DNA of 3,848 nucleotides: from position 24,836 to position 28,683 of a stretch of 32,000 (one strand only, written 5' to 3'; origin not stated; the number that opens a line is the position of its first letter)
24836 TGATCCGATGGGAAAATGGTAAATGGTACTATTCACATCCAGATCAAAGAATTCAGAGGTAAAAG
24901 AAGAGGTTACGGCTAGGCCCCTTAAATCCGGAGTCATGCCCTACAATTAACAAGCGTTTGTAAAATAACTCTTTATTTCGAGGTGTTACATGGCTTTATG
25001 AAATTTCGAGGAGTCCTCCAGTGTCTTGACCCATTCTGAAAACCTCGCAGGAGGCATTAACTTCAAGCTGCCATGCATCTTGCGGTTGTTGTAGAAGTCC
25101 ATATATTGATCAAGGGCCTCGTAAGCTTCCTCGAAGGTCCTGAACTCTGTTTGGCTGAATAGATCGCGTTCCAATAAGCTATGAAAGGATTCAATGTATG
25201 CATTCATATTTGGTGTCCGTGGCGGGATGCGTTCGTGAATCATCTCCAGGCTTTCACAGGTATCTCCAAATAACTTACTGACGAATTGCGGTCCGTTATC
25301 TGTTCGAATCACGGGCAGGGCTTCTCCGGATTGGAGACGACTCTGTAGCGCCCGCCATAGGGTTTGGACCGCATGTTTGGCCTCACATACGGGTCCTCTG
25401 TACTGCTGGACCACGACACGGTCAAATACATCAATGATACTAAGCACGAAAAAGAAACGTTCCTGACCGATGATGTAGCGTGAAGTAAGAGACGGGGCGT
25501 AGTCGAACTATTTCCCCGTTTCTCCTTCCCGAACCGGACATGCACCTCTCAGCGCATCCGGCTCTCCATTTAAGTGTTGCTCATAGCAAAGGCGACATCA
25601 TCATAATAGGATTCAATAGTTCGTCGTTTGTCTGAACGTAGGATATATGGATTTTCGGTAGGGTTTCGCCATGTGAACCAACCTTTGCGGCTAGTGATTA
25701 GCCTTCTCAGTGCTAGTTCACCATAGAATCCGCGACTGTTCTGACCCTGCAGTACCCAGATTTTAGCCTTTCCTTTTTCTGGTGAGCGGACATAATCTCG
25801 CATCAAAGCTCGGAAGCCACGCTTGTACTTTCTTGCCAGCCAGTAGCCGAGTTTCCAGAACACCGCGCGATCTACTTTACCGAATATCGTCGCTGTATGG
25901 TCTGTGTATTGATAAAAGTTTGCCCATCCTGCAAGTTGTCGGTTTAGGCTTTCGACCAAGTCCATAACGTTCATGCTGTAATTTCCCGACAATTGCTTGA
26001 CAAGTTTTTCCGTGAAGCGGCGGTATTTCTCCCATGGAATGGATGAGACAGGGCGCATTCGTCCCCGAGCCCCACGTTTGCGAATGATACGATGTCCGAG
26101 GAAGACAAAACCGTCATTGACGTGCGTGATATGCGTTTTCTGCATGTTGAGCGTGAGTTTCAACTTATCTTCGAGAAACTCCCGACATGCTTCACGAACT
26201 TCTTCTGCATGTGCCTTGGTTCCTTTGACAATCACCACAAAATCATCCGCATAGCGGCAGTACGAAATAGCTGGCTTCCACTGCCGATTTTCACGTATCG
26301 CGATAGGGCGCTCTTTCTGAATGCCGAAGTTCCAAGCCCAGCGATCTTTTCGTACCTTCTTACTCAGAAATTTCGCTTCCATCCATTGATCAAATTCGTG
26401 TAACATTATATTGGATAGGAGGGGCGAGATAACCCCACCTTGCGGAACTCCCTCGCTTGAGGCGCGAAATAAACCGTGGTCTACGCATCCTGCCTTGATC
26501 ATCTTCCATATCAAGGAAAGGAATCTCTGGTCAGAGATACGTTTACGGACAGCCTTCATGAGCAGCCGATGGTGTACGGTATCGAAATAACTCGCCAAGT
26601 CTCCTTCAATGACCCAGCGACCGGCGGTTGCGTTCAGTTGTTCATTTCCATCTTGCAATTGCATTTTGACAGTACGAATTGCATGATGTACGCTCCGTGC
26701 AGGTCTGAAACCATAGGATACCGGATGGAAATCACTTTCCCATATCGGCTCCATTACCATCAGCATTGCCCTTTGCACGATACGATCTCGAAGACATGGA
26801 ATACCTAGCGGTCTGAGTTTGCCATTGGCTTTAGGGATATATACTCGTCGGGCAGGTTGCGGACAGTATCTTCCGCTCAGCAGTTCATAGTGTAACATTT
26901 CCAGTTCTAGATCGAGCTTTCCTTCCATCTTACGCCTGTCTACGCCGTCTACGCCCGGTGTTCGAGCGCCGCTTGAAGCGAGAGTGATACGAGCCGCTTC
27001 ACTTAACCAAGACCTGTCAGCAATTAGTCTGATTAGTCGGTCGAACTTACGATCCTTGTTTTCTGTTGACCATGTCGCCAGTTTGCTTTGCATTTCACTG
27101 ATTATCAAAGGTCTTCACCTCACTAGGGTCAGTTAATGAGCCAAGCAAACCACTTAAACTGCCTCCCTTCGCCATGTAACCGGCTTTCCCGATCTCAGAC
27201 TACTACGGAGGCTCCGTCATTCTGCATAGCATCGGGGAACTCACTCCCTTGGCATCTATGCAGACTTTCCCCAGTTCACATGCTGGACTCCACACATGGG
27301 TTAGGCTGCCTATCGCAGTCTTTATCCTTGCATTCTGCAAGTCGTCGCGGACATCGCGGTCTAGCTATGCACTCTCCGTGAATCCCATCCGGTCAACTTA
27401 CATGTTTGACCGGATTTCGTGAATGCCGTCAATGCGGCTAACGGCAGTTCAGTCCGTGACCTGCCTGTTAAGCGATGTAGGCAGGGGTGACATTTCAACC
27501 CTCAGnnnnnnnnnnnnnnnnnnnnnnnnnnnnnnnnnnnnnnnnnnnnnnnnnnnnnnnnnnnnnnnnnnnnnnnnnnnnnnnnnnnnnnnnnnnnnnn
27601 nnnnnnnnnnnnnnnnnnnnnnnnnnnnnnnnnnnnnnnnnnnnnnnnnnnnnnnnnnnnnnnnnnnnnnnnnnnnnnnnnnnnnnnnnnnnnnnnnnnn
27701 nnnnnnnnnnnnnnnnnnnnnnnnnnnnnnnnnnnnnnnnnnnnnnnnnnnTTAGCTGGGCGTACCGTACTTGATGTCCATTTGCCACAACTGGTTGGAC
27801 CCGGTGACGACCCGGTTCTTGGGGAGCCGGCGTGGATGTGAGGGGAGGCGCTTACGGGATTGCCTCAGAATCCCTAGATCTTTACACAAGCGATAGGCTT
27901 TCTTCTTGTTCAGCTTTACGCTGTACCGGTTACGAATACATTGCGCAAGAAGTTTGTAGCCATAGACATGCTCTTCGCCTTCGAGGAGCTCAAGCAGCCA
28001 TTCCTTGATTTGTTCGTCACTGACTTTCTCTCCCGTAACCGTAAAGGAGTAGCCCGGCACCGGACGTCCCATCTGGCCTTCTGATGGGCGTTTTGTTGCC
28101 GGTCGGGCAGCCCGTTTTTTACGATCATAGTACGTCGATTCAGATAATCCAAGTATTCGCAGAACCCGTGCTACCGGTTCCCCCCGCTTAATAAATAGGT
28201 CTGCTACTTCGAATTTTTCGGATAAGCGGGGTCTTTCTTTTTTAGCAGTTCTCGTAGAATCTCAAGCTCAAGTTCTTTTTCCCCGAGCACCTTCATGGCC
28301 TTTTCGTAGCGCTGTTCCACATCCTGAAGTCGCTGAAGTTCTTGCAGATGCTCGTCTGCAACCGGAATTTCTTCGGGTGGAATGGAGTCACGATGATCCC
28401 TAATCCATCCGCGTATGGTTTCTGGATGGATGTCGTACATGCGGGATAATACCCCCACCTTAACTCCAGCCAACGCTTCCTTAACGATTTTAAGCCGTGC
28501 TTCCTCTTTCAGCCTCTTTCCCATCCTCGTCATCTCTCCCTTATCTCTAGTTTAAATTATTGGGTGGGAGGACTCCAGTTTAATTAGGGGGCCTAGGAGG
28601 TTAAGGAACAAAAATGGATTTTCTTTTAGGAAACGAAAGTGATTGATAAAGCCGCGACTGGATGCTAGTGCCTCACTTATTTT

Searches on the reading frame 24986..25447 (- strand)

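Call 53: search_protein_families(library=pfam, proteins=[window:24986-25447:-], max_evalue=0.001)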
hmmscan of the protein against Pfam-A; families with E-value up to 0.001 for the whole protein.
window:24986-25447:- (153 aa): 3 families
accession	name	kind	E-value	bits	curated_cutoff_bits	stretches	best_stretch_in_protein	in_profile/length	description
PF13683.12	rve_3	-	2e-13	50.3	26.5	1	71-133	5-67/67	Integrase core domain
PF13333.12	rve_2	-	1.3e-08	35.3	22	1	86-136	1-51/56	Integrase core domain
PF00665.32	rve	-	1.7e-06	28.7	32.6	1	2-79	27-102/102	Integrase core domain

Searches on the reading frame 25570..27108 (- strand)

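Call 52: search_protein_families(library=pfam, proteins=[window:25570-27108:-], max_evalue=0.001)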
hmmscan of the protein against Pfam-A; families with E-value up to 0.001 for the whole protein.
window:25570-27108:- (512 aa): 3 families
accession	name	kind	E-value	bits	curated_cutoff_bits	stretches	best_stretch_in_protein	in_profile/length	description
PF00078.32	RVT_1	-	1.1e-38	133.4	29.6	1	91-341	1-205/205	Reverse transcriptase (RNA-dependent DNA polymerase)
PF08388.16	GIIM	-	1.1e-11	45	23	1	363-435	2-76/80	Group II intron, maturase-specific domain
PF13655.11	RVT_N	-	0.00051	20.8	28.1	0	3-68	13-80/83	N-terminal domain of reverse transcriptase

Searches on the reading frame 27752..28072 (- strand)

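Call 53: search_protein_families(library=pfam, proteins=[window:27752-28072:-], max_evalue=0.001)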
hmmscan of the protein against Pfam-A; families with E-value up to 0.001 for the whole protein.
window:27752-28072:- (106 aa): 1 family
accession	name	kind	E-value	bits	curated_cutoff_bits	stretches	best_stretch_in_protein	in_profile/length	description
PF13276.12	HTH_21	-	6e-08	33.2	28.1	1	19-75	3-59/60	HTH-like domain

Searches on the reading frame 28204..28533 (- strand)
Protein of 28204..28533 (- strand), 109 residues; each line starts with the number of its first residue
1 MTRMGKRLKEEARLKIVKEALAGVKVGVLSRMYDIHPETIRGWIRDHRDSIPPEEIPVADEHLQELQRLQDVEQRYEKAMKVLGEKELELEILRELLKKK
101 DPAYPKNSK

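Call 53: search_protein_families(library=pfam, proteins=[window:28204-28533:-], max_evalue=0.001)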
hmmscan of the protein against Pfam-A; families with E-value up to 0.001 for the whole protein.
window:28204-28533:- (109 aa): 3 families
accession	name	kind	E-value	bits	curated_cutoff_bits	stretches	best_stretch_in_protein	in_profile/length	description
PF13518.12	HTH_28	-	2.1e-06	28.1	25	1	13-46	2-35/52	Helix-turn-helix domain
PF01527.26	HTH_Tnp_1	-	2.2e-06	28.3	24.1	1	7-70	6-71/75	Transposase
PF13384.12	HTH_23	-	0.00023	21.3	24.6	1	8-47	2-41/50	Homeodomain-like domain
